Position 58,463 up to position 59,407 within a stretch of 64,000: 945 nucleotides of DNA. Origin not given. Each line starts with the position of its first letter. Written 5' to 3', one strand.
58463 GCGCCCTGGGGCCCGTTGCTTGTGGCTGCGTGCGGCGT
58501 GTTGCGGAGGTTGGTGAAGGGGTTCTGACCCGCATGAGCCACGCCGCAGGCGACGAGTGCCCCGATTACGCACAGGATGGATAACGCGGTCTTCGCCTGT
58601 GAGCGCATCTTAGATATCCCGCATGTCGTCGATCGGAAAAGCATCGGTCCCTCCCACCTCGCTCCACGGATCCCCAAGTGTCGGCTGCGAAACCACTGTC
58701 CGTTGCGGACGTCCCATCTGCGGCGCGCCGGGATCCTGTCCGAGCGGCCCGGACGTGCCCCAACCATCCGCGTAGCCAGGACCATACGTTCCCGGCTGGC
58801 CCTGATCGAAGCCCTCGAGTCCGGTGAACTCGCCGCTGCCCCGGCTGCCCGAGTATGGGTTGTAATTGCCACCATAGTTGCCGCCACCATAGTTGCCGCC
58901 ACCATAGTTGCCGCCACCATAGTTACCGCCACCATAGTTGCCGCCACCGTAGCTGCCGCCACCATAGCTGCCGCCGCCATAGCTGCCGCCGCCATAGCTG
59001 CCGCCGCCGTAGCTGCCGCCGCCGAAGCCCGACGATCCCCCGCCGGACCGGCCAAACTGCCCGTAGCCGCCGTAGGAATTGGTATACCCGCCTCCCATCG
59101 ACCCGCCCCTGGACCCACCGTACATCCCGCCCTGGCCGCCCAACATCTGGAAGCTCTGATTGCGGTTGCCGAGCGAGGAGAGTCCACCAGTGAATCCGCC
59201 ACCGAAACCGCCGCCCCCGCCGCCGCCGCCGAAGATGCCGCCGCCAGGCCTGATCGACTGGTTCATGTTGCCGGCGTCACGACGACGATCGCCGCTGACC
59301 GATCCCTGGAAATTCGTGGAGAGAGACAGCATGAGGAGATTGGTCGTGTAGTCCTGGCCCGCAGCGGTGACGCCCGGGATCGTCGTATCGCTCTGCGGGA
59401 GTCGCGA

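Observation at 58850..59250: Perfect-period 15-bp repeats encode an (S/N)YGGG array within a Gly/Tyr-rich low-complexity C-terminal tail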

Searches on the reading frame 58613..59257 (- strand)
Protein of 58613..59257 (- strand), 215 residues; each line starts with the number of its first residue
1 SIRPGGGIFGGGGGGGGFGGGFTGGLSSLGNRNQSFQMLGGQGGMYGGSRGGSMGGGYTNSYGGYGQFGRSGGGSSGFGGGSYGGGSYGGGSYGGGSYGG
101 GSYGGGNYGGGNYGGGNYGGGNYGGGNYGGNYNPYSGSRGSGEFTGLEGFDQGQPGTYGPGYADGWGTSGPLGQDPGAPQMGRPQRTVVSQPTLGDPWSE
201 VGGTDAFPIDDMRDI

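Call 47: search_solved_structures(query=window:58613-59170:-, max_evalue=10)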
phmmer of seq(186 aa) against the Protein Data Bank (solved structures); distinct sequences matched with E-value up to 10: 0.

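Call 48: search_protein_families(library=pfam, proteins=[window:58613-59257:-], max_evalue=10)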
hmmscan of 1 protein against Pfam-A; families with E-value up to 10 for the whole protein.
seq(215 aa): 0 families
